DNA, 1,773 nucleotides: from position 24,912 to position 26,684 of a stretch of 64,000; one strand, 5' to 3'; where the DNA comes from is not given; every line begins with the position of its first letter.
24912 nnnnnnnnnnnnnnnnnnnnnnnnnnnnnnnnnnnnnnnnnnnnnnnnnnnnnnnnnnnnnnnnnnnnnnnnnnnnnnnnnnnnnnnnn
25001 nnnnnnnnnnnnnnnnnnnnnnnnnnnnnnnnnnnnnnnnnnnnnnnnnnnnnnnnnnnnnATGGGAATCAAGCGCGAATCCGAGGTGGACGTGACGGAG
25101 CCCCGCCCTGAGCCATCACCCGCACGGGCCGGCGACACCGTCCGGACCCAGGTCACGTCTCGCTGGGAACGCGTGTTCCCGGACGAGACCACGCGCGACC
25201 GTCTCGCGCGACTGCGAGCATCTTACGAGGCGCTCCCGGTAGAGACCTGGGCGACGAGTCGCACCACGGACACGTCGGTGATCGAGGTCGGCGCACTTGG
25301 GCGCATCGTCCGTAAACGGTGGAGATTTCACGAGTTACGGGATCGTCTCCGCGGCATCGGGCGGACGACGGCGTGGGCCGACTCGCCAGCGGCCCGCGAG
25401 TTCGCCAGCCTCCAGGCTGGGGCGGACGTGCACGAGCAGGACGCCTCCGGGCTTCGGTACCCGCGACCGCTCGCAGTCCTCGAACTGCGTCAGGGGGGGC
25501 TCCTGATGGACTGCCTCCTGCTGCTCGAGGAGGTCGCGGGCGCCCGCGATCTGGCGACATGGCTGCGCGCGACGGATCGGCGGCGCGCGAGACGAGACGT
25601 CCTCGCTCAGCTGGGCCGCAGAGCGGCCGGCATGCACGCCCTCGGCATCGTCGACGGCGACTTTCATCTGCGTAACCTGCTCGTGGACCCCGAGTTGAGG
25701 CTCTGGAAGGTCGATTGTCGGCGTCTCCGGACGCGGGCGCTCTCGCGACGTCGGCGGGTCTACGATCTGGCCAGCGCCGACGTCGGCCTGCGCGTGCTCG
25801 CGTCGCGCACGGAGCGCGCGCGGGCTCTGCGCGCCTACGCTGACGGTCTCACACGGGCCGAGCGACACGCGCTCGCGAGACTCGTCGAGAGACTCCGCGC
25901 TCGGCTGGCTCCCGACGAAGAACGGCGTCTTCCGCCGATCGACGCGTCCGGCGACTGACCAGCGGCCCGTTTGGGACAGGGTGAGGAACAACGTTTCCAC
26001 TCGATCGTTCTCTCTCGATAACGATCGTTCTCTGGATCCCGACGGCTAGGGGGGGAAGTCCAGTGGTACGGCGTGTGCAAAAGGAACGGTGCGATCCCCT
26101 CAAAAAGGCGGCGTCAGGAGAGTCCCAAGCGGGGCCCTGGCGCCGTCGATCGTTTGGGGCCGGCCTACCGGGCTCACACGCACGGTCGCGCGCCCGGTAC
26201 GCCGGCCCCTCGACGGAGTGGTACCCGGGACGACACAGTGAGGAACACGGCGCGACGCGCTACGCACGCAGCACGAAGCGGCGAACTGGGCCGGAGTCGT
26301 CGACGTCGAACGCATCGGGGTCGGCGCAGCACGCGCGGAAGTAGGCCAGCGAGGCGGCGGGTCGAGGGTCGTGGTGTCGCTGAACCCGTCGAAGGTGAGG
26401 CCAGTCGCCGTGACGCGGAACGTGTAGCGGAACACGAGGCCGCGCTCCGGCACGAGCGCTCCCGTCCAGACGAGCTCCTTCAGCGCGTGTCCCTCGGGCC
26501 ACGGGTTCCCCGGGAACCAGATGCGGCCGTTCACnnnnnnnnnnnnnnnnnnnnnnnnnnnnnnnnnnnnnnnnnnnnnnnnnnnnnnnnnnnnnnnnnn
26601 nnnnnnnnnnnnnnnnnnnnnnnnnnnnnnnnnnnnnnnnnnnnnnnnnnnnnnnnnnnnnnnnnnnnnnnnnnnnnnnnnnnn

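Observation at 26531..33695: Polyprenyl-phosphate glycosylation module with four tandem, alternately oriented GT-C (ArnT/PMT-like) paralogs next to a GT2/LAB_N pair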

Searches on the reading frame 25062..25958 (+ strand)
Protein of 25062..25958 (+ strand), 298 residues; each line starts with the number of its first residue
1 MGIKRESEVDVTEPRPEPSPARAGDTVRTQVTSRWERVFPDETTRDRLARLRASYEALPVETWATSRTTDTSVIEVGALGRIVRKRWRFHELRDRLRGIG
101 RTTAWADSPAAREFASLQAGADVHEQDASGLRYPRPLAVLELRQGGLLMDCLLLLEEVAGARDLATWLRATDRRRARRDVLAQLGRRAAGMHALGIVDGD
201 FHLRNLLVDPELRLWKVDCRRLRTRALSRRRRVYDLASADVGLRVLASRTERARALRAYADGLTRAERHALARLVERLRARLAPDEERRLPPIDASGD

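Call 10: search_protein_families(library=pfam, proteins=[window:25062-25958:+], max_evalue=0.001)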
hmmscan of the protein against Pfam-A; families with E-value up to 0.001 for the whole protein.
window:25062-25958:+ (298 aa): 1 family
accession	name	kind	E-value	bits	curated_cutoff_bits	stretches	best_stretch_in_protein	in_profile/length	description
PF06293.20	Kdo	-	6.8e-14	52.2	21.3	1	64-238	15-185/207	Lipopolysaccharide kinase (Kdo/WaaP) family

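Call 65: search_protein_families(library=ncbifam, proteins=[window:25062-25958:+], max_evalue=0.1)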
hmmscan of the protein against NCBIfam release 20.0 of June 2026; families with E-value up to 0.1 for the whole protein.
window:25062-25958:+ (298 aa): 7 families
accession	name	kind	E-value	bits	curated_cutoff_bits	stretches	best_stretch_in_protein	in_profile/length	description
NF002475.0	PRK01723.1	equivalog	8.4e-10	38.1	142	1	127-231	99-199/241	3-deoxy-D-manno-octulosonic acid kinase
TIGR03724.2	arch_bud32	equivalog_domain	0.00068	19.2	125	1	153-218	70-127/193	KEOPS complex kinase/ATPase Bud32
NF038151.1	lanthi_synth_III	equivalog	0.014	13.8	575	1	178-218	339-379/833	class III lanthionine synthetase LanKC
NF011463.0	PRK14879.1-4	equivalog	0.015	14.7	188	1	152-211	94-150/237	Kae1-associated kinase Bud32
NF011462.0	PRK14879.1-3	equivalog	0.018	14.8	174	0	179-218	86-124/192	Kae1-associated kinase Bud32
NF011703.0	PRK15123.1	equivalog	0.019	13.8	170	1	165-273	128-245/268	lipopolysaccharide core heptose(I) kinase RfaP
NF011461.0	PRK14879.1-2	equivalog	0.076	12.8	372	0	128-208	62-133/225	Kae1-associated kinase Bud32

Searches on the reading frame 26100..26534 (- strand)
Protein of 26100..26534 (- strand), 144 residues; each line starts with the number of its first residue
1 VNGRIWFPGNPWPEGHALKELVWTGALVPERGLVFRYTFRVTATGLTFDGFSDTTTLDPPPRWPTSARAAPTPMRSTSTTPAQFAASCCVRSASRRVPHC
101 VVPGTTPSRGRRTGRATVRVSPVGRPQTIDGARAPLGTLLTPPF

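Call 64: search_protein_families(library=pfam, proteins=[window:26100-26534:-], max_evalue=1)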
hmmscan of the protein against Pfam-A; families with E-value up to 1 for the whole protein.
window:26100-26534:- (144 aa): 0 families
